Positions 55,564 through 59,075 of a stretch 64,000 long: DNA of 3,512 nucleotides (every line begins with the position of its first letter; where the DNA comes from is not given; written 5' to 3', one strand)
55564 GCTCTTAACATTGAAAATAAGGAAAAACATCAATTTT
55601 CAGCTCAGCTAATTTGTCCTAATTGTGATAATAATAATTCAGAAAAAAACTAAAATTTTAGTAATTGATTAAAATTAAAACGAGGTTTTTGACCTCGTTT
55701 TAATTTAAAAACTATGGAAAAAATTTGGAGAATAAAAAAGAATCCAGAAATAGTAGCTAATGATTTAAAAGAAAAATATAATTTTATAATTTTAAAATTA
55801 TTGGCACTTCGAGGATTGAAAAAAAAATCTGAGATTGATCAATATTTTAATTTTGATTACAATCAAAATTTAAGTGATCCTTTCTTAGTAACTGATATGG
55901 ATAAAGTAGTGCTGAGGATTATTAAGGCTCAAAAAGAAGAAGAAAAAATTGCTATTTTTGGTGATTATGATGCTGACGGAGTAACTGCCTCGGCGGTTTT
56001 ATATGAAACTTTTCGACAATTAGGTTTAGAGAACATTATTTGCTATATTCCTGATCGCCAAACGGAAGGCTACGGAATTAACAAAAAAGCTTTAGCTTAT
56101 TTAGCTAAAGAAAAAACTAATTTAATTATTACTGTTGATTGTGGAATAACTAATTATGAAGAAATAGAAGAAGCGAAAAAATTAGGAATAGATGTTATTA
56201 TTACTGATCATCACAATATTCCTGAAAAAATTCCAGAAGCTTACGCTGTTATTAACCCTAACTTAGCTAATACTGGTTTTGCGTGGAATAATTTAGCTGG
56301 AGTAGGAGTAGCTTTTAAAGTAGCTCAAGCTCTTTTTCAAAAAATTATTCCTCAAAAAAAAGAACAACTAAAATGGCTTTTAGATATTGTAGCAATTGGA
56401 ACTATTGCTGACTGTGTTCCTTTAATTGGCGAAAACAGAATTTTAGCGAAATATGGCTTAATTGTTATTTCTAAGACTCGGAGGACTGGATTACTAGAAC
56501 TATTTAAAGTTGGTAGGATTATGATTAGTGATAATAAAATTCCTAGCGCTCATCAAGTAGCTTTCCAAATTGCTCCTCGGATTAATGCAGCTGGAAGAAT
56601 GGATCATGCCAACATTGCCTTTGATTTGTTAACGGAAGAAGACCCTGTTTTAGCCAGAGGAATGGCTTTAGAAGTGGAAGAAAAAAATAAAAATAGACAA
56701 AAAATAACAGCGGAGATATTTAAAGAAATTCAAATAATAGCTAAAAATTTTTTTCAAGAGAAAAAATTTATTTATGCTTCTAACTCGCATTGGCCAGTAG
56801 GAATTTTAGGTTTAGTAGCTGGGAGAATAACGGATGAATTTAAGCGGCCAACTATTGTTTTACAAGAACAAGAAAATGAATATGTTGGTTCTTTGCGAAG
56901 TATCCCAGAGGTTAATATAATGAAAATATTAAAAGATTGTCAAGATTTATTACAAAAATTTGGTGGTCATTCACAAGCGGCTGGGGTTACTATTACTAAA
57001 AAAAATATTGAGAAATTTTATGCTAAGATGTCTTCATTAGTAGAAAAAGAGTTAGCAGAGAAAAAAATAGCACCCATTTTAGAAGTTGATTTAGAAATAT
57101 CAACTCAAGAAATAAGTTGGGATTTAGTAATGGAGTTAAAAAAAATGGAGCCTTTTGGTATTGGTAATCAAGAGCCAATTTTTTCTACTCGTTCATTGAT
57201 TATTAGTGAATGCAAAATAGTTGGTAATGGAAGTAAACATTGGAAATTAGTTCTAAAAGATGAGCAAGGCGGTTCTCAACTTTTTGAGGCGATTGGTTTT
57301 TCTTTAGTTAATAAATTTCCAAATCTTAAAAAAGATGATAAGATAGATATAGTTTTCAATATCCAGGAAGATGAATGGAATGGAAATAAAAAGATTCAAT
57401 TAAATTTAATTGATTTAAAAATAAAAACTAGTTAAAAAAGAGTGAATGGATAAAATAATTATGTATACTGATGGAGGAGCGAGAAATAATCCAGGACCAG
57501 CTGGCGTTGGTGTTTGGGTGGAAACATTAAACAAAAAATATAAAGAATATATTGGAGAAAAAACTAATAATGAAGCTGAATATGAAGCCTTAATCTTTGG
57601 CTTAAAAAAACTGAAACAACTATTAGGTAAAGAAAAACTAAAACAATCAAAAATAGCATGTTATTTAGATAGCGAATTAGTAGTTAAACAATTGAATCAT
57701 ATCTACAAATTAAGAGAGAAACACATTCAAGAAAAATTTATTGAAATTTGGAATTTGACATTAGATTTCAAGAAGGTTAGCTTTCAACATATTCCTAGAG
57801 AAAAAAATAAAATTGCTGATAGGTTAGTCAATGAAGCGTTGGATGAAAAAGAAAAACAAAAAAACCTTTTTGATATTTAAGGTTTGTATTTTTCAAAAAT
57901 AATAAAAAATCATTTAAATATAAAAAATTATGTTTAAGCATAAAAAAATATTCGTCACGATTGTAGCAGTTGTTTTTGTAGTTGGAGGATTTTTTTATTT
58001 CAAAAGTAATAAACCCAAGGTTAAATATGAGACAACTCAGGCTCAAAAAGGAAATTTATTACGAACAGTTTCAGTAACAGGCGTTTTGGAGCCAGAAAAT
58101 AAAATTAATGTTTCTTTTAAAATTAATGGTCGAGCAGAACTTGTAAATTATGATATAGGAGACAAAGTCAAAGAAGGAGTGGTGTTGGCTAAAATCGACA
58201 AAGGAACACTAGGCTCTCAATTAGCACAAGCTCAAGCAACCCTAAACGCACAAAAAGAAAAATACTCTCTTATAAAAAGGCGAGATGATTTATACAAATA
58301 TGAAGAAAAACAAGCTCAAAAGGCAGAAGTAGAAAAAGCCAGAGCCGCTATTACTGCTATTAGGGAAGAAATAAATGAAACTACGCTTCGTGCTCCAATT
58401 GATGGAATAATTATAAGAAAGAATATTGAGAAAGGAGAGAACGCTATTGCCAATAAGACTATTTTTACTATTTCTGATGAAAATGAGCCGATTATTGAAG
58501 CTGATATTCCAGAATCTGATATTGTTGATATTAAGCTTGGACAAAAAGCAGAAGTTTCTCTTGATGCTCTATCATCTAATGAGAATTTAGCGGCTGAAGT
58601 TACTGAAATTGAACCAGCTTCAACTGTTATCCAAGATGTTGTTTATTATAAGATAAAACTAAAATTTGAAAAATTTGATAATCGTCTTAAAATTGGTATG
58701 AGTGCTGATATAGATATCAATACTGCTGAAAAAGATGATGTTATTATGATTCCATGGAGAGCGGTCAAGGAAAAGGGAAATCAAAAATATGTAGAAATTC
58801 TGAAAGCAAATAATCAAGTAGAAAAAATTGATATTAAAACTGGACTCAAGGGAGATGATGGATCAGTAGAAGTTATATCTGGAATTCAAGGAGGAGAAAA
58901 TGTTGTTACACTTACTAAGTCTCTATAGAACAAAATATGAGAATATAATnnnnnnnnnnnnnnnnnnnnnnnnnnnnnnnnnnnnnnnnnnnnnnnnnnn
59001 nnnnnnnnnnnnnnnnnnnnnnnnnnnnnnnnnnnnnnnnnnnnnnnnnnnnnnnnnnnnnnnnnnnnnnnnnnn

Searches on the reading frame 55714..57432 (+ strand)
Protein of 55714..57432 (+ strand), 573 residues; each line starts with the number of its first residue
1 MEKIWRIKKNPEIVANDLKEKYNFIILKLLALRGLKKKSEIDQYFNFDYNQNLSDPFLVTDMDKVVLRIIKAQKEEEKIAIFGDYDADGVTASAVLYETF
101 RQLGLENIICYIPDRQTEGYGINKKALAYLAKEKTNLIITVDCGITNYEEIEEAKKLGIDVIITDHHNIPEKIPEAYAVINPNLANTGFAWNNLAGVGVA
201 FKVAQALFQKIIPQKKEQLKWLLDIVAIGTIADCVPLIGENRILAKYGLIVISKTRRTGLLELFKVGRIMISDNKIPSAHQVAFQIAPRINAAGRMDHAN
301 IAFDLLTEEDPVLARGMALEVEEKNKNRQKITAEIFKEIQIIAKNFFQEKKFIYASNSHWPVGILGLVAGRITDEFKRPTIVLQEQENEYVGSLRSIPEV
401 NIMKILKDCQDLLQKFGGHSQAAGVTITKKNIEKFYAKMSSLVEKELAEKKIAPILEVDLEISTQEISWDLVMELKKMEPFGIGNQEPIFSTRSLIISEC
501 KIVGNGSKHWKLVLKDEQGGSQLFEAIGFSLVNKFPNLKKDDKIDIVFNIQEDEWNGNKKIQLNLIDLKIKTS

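Call 72: search_protein_families(library=pfam, proteins=[window:55714-57432:+], max_evalue=0.001)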
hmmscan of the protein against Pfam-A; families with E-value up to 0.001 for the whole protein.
window:55714-57432:+ (573 aa): 3 families
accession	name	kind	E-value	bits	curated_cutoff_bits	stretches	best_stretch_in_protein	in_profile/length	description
PF17768.7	RecJ_OB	-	3.1e-30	104.9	27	1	458-567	1-107/107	RecJ OB domain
PF01368.27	DHH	-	3.3e-29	102.1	28.1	1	78-230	1-125/125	DHH family, N-terminal domain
PF02272.25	DHHA1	-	4.1e-14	53.3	25.9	1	350-444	2-101/102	DHHA1 domain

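Call 73: search_protein_families(library=padloc, proteins=[window:55714-57432:+], max_evalue=0.001)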
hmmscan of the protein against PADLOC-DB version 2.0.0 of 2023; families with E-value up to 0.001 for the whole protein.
window:55714-57432:+ (573 aa): 0 families

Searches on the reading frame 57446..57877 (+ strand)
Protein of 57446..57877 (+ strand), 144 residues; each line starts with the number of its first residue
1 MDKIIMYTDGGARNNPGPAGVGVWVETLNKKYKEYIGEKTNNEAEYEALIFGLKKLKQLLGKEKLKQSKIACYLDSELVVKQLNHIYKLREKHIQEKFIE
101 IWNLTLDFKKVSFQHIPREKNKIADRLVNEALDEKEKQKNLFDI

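Call 72: search_protein_families(library=pfam, proteins=[window:57446-57877:+], max_evalue=0.001)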
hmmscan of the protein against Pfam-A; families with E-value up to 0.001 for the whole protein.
window:57446-57877:+ (144 aa): 2 families
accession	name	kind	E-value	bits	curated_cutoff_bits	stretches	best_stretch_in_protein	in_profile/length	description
PF13456.12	RVT_3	-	3e-17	63.1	21.6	1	8-131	2-123/123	Reverse transcriptase-like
PF00075.30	RNase_H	-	1.2e-13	51.9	25.8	1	3-131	3-139/141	RNase H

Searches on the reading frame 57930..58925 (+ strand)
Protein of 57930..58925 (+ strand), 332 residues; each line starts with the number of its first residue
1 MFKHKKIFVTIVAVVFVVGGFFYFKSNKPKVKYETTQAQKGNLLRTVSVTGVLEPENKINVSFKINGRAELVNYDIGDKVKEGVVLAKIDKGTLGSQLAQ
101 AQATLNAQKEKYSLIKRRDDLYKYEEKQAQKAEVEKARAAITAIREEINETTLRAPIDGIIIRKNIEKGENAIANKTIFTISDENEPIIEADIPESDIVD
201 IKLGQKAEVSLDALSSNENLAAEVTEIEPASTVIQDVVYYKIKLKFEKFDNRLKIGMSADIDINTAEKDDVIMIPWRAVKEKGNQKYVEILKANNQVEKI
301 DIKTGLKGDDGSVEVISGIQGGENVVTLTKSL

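Call 72: search_protein_families(library=pfam, proteins=[window:57930-58925:+], max_evalue=0.001)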
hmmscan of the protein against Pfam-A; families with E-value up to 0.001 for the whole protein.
window:57930-58925:+ (332 aa): 2 families
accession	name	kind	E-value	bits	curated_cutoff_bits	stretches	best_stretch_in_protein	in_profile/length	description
PF16576.10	HlyD_D23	-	6e-21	75.1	30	1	46-259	5-214/214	Barrel-sandwich domain of CusB or HlyD membrane-fusion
PF13437.12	HlyD_3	-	1.2e-14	55.4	22.2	1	152-247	1-96/106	HlyD family secretion protein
